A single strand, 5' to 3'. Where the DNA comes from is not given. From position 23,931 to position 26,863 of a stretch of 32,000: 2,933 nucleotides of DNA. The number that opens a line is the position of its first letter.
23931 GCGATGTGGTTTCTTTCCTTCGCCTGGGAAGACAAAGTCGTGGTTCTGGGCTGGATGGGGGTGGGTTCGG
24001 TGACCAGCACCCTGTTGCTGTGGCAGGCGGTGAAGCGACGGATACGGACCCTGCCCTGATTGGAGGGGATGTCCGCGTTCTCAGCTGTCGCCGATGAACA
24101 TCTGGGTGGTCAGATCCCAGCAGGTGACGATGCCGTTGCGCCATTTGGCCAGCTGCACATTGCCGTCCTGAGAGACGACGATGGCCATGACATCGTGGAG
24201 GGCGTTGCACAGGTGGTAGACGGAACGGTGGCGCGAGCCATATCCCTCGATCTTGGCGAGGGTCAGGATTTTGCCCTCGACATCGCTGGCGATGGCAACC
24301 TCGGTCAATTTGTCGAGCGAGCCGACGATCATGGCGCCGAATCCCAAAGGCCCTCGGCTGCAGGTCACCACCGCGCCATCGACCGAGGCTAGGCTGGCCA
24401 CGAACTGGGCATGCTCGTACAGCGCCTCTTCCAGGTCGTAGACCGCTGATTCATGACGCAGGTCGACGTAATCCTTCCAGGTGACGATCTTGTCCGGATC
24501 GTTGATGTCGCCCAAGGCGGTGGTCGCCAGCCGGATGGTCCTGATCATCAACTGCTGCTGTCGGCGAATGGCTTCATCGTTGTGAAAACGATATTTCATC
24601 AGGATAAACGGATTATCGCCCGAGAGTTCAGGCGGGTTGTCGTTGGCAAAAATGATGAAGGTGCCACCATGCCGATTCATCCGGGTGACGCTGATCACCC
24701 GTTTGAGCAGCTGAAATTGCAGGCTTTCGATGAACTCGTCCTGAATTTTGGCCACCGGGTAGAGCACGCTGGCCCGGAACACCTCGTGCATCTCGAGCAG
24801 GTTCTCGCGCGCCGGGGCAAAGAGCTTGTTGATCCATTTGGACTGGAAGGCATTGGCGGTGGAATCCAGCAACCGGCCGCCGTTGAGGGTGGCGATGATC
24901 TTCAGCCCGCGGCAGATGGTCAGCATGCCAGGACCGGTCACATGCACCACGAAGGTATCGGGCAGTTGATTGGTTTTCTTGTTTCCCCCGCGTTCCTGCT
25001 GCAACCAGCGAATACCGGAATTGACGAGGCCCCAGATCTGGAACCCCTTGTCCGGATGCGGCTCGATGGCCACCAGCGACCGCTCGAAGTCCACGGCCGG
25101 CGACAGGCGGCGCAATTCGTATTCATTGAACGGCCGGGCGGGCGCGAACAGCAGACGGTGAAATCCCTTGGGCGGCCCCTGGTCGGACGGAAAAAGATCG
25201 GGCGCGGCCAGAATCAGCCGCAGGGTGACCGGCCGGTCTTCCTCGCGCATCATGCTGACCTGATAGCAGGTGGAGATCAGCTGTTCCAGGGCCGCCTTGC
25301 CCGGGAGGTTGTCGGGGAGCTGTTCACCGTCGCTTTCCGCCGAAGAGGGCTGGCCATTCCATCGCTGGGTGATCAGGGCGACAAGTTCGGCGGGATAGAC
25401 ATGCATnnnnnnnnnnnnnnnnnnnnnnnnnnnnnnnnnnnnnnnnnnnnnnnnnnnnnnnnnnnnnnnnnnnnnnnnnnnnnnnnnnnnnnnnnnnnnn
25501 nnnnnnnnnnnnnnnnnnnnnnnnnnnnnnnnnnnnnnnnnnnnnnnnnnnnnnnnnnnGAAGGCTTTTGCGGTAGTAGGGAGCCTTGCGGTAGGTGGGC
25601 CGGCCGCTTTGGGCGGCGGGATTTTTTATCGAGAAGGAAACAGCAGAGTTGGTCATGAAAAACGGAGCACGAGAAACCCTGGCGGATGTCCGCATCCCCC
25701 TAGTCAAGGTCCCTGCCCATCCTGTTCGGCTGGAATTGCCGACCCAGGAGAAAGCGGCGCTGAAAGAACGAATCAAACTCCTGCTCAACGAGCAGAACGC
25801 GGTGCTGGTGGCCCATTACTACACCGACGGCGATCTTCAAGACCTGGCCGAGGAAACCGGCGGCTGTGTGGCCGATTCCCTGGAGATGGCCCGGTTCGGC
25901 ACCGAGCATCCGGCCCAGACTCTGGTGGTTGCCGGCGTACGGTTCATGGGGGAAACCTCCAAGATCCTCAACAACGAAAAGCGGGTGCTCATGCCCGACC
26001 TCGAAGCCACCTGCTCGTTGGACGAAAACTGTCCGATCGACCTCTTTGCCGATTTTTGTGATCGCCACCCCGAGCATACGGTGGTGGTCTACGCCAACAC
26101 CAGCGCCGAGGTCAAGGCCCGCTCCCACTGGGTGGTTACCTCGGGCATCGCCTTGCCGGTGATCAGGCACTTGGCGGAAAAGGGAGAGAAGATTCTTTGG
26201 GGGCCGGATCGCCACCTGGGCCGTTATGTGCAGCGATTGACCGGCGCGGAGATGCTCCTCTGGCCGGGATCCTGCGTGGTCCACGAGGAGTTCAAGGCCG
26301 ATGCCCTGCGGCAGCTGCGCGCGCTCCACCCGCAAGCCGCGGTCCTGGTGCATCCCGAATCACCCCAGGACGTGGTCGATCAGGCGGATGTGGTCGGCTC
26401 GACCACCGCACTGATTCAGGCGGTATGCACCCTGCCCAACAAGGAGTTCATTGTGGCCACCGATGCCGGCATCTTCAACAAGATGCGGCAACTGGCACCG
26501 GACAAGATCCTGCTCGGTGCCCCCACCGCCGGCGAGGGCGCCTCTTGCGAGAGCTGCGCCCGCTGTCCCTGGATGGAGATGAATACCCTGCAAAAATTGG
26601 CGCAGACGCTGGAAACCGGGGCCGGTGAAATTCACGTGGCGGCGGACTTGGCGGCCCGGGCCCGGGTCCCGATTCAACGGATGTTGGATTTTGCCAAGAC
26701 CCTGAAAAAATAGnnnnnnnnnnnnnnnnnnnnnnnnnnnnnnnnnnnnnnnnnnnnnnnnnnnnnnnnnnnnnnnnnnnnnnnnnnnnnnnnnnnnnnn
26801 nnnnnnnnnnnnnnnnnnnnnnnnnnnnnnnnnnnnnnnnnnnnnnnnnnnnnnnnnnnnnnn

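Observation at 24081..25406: Atypical soluble diadenylate-cyclase-domain protein with an unknown ~230-aa N-terminal domain and an insertion inside the DAC fold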

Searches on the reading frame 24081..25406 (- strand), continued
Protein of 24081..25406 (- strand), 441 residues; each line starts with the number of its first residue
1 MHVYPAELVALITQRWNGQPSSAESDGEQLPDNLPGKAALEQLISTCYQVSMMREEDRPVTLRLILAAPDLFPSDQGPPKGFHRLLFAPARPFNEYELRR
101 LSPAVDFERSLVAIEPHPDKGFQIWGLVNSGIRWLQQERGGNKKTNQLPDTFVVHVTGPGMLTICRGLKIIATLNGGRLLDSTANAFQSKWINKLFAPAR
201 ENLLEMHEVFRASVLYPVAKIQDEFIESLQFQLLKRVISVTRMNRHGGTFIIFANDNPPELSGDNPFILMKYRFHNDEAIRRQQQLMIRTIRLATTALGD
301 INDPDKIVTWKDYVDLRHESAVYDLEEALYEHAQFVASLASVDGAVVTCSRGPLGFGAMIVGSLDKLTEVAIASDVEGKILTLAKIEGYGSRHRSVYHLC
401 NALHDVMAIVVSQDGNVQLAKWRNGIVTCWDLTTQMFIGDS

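Call 62: search_protein_families(library=pfam, proteins=[L065:5034-7676:-, L065:9336-10565:-, L065:11715-13052:+, L072:3727-4998:-, L068:288-2360:+, L049:5094-7787:+, L049:9530-10090:+, L049:10267-11409:+, L042:6039-7823:+], max_evalue=0.001)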
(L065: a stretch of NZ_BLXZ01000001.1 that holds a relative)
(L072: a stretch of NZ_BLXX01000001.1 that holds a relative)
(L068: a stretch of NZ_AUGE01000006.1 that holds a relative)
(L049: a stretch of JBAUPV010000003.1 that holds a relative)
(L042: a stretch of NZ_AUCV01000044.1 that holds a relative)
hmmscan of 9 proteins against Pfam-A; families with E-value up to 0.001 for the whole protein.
L065:5034-7676:- (880 aa): 5 families
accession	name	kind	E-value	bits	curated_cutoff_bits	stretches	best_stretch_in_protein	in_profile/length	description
PF00488.27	MutS_V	-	1.2e-84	283.4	30.2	1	628-817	1-188/188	MutS domain V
PF05192.23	MutS_III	-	1.3e-55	189.1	34.1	1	284-575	1-194/194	MutS domain III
PF01624.25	MutS_I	-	8.5e-44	148.8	20.6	1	16-128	1-112/113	MutS domain I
PF05190.23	MutS_IV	-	8.5e-33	113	22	1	444-535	1-92/92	MutS family domain IV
PF05188.22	MutS_II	-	7.6e-25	88.3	25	1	137-267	1-132/133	MutS domain II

L065:9336-10565:- (409 aa): 5 families
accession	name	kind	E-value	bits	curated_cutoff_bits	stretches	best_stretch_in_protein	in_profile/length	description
PF00817.25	IMS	-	8.4e-55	185.2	23.2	1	10-156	1-148/148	impB/mucB/samB family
PF11799.13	IMS_C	-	1.3e-31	109.6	20.7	1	246-352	2-108/109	impB/mucB/samB family C-terminal domain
PF21999.2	IMS_HHH_1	-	5.8e-09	36.7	27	1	181-232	1-53/53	DNA polymerase-iota, thumb domain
PF11798.14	IMS_HHH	-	1.5e-08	34.8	24.4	1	168-199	1-32/32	IMS family HHH motif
PF21704.3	POLH-Rev1_HhH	-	6e-06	26.8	27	1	178-231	1-56/56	DNApol eta/Rev1, HhH motif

L065:11715-13052:+ (445 aa): 0 families

L072:3727-4998:- (423 aa): 2 families
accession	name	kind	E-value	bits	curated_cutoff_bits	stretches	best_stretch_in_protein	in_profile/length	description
PF01520.23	Amidase_3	-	5.2e-54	183.3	27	1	205-416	1-173/174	N-acetylmuramoyl-L-alanine amidase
PF11741.13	AMIN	-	2.2e-11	44.1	20.5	1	55-144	2-97/101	AMIN domain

L068:288-2360:+ (690 aa): 3 families
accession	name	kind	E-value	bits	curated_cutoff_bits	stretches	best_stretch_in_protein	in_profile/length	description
PF11906.13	DUF3426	-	2.9e-19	70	27.7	1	517-681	2-147/147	Protein of unknown function (DUF3426)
PF13719.11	Zn_ribbon_5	-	1.4e-17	63.6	29.3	1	1-37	1-37/37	zinc-ribbon domain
PF13717.11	Zn_ribbon_4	-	1.5e-16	60.5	30.3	1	1-35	1-35/36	zinc-ribbon domain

L049:5094-7787:+ (897 aa): 2 families
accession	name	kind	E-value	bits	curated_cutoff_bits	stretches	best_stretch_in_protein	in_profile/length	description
PF05193.26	Peptidase_M16_C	-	8e-53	179.4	23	2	649-826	2-179/181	Peptidase M16 inactive domain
PF00675.25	Peptidase_M16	-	2e-18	67.2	22.3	1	50-197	1-148/149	Insulinase (Peptidase family M16)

L049:9530-10090:+ (186 aa): 14 families
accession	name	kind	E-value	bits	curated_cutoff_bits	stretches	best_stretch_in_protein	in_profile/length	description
PF13414.12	TPR_11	-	6.6e-25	87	26.8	2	110-147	1-38/42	TPR repeat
PF00515.34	TPR_1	-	5.6e-24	83.4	27.8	2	105-136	3-34/34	Tetratricopeptide repeat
PF07719.23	TPR_2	-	7.7e-22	76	27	2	33-65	1-33/34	Tetratricopeptide repeat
PF13432.12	TPR_16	-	8.9e-20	71.2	32.7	3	109-156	3-50/65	Tetratricopeptide repeat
PF13431.12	TPR_17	-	1.1e-15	56.9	24.4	1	126-158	2-34/34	Tetratricopeptide repeat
PF13181.12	TPR_8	-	4.9e-14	51.7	25.7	2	107-136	5-34/34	Tetratricopeptide repeat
PF13428.12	TPR_14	-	1.3e-08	35.1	23.5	1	108-143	6-41/44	Tetratricopeptide repeat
PF14559.12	TPR_19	-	3.1e-08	34.3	25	0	115-156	3-44/68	Tetratricopeptide repeat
PF13424.12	TPR_12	-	4.4e-08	33.6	30.1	0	30-62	42-74/77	Tetratricopeptide repeat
PF23914.1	TPR_CcmH_CycH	-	1e-07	32.4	42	1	35-136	52-154/158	Cytochrome c-type biogenesis protein H TPR domain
PF13371.12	TPR_9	-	1.5e-07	31.8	35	1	93-145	19-71/73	Tetratricopeptide repeat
PF12895.13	ANAPC3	-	3.9e-07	30.7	27.2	0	28-71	18-61/82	Anaphase-promoting complex, cyclosome, subunit 3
PF13174.12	TPR_6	-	1.1e-05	26.2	26.3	0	108-135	5-32/33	Tetratricopeptide repeat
PF25062.1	ARM_TT21_N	-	0.00066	19.9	40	1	33-152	100-217/222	Tetratricopeptide repeat protein 21 N-terminal ARM repeat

L049:10267-11409:+ (380 aa): 1 family
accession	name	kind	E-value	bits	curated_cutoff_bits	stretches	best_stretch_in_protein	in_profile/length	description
PF00724.26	Oxidored_FMN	-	3.8e-60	204.4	27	1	3-336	1-338/342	NADH:flavin oxidoreductase / NADH oxidase family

L042:6039-7823:+ (594 aa): 0 families

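Call 65: search_protein_representatives(alignment_id=A1)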
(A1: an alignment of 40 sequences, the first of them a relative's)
Query: 40 sequences, 445 profile positions. Proteins with E-value up to 0.001 (for the whole library): 3531; up to 1e-10: 2384; up to 1e-30: 567. The best 150 are listed.
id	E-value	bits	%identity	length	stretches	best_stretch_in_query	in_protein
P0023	3.6e-199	678.5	-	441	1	2-444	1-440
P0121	7.8e-187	637.8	-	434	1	4-443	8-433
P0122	8.8e-174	594.8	-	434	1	1-439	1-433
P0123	1.1e-156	538.5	-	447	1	2-436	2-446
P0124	1.8e-153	527.9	-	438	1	1-442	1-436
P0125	1.0e-152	525.4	-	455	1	4-440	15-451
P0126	3.0e-151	520.5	-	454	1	2-438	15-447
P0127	2.5e-149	514.2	-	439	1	2-443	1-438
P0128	2.8e-149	514.0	-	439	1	1-440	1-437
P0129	5.4e-148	509.8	-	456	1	3-442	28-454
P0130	5.8e-148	509.7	-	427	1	31-441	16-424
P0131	3.8e-147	507.0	-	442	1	3-440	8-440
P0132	5.1e-145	500.0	-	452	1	4-438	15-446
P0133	1.9e-144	498.2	-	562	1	2-443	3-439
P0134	5.5e-144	496.6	-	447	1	2-443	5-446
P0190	3.3e-90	319.4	-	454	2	221-435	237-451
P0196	8.4e-88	311.4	-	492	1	56-404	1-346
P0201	1.5e-83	297.4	-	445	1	3-320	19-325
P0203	6.0e-82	292.1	-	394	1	90-386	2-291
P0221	1.7e-72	261.0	-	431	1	64-330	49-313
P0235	2.8e-67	243.8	-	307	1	202-436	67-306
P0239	3.3e-66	240.3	-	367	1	102-440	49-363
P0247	6.7e-64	232.7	-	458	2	121-439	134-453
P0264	2.0e-60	221.2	-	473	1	2-439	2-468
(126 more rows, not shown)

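Call 71: find_encoding_contigs(protein=P0001, flank=1000, max_places=2)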
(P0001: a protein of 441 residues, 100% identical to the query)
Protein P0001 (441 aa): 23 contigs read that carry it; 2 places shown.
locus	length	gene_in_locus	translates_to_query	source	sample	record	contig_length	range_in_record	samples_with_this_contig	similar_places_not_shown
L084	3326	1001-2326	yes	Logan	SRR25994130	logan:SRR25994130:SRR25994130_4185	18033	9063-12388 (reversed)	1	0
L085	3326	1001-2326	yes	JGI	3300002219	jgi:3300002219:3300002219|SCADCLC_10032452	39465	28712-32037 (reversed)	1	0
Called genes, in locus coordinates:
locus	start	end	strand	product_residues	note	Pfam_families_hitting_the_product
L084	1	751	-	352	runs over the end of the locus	PF02445:NadA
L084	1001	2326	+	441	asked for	PF21751:DACNV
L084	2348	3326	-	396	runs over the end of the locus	PF00083:Sugar_tr, PF07690:MFS_1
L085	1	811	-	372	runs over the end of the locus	PF02445:NadA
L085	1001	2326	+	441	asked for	PF21751:DACNV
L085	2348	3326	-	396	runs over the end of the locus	PF00083:Sugar_tr, PF07690:MFS_1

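Call 80: search_protein_families(library=pfam, proteins=[P0133, P0196, P0201, P0221, P0203, P0264, P0247, P0190, P0235, P0239], max_evalue=0.001)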
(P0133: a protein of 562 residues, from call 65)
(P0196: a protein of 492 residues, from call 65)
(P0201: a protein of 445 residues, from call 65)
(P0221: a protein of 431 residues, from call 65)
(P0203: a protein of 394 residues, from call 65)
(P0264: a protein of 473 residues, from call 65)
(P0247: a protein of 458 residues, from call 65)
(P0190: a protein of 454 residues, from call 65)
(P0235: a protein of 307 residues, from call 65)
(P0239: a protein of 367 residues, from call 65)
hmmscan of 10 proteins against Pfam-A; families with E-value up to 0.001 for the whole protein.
P0133 (562 aa): 2 families
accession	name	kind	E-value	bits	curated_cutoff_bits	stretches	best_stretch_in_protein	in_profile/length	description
PF21751.2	DACNV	-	7.5e-27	93.8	27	1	34-130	5-98/98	Probable sensor domain DACNV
PF02457.21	DAC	-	4e-05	23.6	27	1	369-419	67-113/119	DisA bacterial checkpoint controller nucleotide-binding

P0196 (492 aa): 1 family
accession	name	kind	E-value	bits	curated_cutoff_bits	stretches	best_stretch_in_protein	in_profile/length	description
PF21751.2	DACNV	-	2.7e-11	43.9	27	1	1-78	24-98/98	Probable sensor domain DACNV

P0201 (445 aa): 1 family
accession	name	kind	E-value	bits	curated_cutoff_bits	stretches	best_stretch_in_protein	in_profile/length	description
PF21751.2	DACNV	-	3e-22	79.1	27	1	47-140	8-98/98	Probable sensor domain DACNV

P0221 (431 aa): 1 family
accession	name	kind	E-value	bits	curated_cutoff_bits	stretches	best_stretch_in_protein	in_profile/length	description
PF21751.2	DACNV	-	1.1e-13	51.6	27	1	49-117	32-97/98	Probable sensor domain DACNV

P0203 (394 aa): 1 family
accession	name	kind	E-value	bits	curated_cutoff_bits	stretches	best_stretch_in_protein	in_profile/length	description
PF21751.2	DACNV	-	2.9e-09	37.4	27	1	2-43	56-97/98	Probable sensor domain DACNV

P0264 (473 aa): 2 families
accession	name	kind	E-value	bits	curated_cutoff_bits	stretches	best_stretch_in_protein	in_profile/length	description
PF21751.2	DACNV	-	9.9e-19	67.8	27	1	50-156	3-97/98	Probable sensor domain DACNV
PF02457.21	DAC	-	2.4e-05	24.3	27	1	366-447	46-107/119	DisA bacterial checkpoint controller nucleotide-binding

P0247 (458 aa): 2 families
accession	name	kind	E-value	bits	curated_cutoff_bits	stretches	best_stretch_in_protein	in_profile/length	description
PF21751.2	DACNV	-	3.3e-18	66.1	27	1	29-114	3-88/98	Probable sensor domain DACNV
PF02457.21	DAC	-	2.4e-05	24.4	27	1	388-439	65-115/119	DisA bacterial checkpoint controller nucleotide-binding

P0190 (454 aa): 2 families
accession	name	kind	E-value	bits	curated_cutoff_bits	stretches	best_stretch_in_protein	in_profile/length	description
PF21751.2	DACNV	-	8.5e-27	93.6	27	1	30-127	4-97/98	Probable sensor domain DACNV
PF02457.21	DAC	-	0.00022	21.2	27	1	378-440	56-114/119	DisA bacterial checkpoint controller nucleotide-binding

P0235 (307 aa): 1 family
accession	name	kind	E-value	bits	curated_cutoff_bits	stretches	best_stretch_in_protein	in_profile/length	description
PF02457.21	DAC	-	6.1e-05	23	27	0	231-291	56-110/119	DisA bacterial checkpoint controller nucleotide-binding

P0239 (367 aa): 0 families

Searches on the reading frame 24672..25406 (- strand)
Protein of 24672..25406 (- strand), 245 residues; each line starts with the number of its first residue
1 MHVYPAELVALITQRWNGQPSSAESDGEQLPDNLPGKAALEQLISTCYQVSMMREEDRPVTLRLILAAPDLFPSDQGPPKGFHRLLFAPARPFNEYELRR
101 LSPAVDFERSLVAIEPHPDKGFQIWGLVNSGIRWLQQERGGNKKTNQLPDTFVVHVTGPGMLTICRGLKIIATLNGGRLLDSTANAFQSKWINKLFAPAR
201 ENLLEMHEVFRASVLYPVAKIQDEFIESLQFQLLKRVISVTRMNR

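Call 46: predict_structure(alignment_id=A2)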
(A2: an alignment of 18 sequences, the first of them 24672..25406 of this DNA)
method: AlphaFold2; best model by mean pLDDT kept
length: 245 residues; sequences in the alignment: 18
mean_pLDDT: 76.8   pTM: 0.62
mean pLDDT of the five models: 76.8, 75.9, 75.9, 71.6, 69.9
residues with pLDDT >= 90: 43; 70-90: 131; 50-70: 44; < 50: 27
segments of 3 or more residues with pLDDT < 50: 23-28, 78-82, 104-106, 132-136
pLDDT, mean of each block of 10 residues (from residue 1): 83 81 49 81 93 84 85 56 68 89 58 86 82 49 56 88 84 86 55 79 91 85 87 89 76
secondary structure, 60 per line:
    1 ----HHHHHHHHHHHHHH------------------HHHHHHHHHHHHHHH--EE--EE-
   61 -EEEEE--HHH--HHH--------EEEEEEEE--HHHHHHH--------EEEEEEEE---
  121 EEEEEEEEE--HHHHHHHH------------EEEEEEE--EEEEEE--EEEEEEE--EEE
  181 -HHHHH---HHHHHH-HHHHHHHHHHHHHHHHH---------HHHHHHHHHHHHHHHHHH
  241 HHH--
elements in order: H5-18 H37-51 E62-66 E85-92 H95-101 E110-117 E121-129 H132-139 E152-158 E161-166 E169-175 E178-180 H182-186 H190-195 H197-213 H223-243

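Call 49: fold_search(model_id=the predicted structure, library=pdb)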
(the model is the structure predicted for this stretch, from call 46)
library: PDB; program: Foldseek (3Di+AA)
matches with E <= 10: 205; with E <= 0.001: 0
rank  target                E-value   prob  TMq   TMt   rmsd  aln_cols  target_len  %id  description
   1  6mk2                  3.0e-01  0.06  0.13  0.10  18.0       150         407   17  Crystal structure of Coleus blumei rosmarinic acid synthase (RAS) in complex with 4-coumaroyl-(R)-3-(4-hydroxyphenyl)lac (released 2019-09-11)
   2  8glv_Mm               6.6e-01  0.08  0.14  0.02  21.3       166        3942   11  96-nm repeat unit of doublet microtubules from Chlamydomonas reinhardtii flagella (released 2023-05-31)
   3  4kr7_A                1.1e+00  0.03  0.11  0.08  11.1        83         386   13  Crystal structure of a 4-thiouridine synthetase - RNA complex with bound ATP (released 2014-04-23)
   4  3ll7                  1.3e+00  0.08  0.12  0.08   4.7        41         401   20  Crystal structure of putative methyltransferase PG_1098 from Porphyromonas gingivalis W83 (released 2010-02-16)
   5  4fl4_B                1.3e+00  0.02  0.11  0.15  14.4       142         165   16  Scaffoldin conformation and dynamics revealed by a ternary complex from the Clostridium thermocellum cellulosome (released 2012-06-27)
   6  9uu3_A                1.6e+00  0.02  0.13  0.09  16.7       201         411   12  Cryo-EM structure of the maize CER6-GL2 complex bound with CoA (released 2025-10-29)
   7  9o0d_D                1.7e+00  0.02  0.14  0.15  16.9       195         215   10  crystal structure of rSAMD9 tRNase domain (released 2025-07-02)
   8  8dqo_B                1.7e+00  0.02  0.12  0.08  15.7       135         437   12  Crystal structure of Arabidopsis thaliana COSY (released 2023-01-11)
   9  6dd2_B                1.7e+00  0.01  0.11  0.08  16.4       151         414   16  Crystal structure of Selaginella moellendorffii HCT (released 2018-10-03)
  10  5kjw_A                1.9e+00  0.02  0.12  0.08  16.4       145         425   19  Crystal structure of Coleus blumei HCT in complex with 3-hydroxyacetophenone (released 2016-11-02)
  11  5m3k_A                2.1e+00  0.05  0.11  0.08   8.5        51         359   12  A multi-component acyltransferase PhlABC from Pseudomonas protegens (released 2017-12-20)
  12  2jgp                  2.1e+00  0.02  0.10  0.06  14.7       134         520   14  Structure of the TycC5-6 PCP-C bidomain of the tyrocidine synthetase TycC (released 2007-10-30)
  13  4ke4                  2.1e+00  0.01  0.11  0.08  15.6       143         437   17  Elucidation of the structure and reaction mechanism of Sorghum bicolor hydroxycinnamoyltransferase and its structural re (released 2013-05-15)
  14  9lpg_E                2.4e+00  0.02  0.13  0.10  17.4       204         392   12  Crystal structure of maize CRY-GL2 photosignaling complex (released 2025-11-05)
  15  5kjs                  2.4e+00  0.01  0.11  0.08  16.4       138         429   18  Crystal Structure of Arabidopsis thaliana HCT (released 2016-11-02)
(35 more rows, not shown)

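Call 76: fold_search(model_id=the predicted structure, library=viral)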
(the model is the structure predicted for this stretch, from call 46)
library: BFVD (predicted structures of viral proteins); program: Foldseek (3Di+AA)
matches with E <= 10: 310; with E <= 0.001: 0
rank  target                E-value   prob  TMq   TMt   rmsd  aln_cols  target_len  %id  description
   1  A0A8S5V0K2            1.2e-01  0.09  0.13  0.14  21.5       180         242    8  Uncharacterized protein [Podoviridae sp. ctJDl18]
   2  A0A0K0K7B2            1.5e-01  0.20  0.12  0.05  19.9       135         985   12  Envelope glycoprotein J [Infectious laryngotracheitis virus]
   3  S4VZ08                2.5e-01  0.25  0.24  0.11  13.2       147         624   12  DUF5860 domain-containing protein [Pandoravirus salinus]
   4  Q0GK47                3.6e-01  0.10  0.15  0.19  12.0       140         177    8  Uncharacterized protein [Strawberry chlorotic fleck-associated virus]
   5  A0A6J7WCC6            3.8e-01  0.07  0.12  0.11  21.1       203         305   12  COG5377 Phage-related protein, predicted endonuclease [uncultured Caudovirales phage]
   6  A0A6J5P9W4            5.5e-01  0.08  0.12  0.21  13.5       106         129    6  Uncharacterized protein [uncultured Caudovirales phage]
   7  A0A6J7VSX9            5.5e-01  0.03  0.11  0.12  21.7       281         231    8  Tail tubular protein A [uncultured Caudovirales phage]
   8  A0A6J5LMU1            6.2e-01  0.02  0.11  0.04  28.0       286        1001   12  Uncharacterized protein [uncultured Caudovirales phage]
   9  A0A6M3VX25            7.9e-01  0.02  0.09  0.06  20.4       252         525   11  ATPase domain-containing protein [Pyrobaculum spherical virus 2]
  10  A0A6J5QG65            8.9e-01  0.05  0.19  0.22  18.6       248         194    8  Uncharacterized protein [uncultured Caudovirales phage]
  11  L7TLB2                8.9e-01  0.01  0.06  0.05  20.3       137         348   15  Uncharacterized protein [Escherichia phage PBECO4]
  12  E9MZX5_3              9.4e-01  0.03  0.13  0.04  19.7       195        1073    9  Polyprotein [Tuber aestivum betaendornavirus]
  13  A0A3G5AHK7            1.0e+00  0.03  0.15  0.08  14.0       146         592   13  Uncharacterized protein [Sylvanvirus sp.]
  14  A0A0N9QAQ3            1.1e+00  0.06  0.16  0.10  12.8       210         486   10  OTU domain-containing protein [Chrysochromulina ericina virus CeV-01B]
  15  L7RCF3                1.1e+00  0.03  0.14  0.07  20.6       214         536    9  Cyclin-domain fused to serine-threonine kinase [Acanthamoeba polyphaga moumouvirus]
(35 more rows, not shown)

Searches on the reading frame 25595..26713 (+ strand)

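Call 22: search_protein_families(library=pfam, proteins=[window:25595-26713:+], max_evalue=0.001)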
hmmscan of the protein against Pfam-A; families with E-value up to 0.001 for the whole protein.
window:25595-26713:+ (372 aa): 1 family
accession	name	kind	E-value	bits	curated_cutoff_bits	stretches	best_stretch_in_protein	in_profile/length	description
PF02445.21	NadA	-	1.1e-102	343.6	27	1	58-365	1-295/295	Quinolinate synthetase A protein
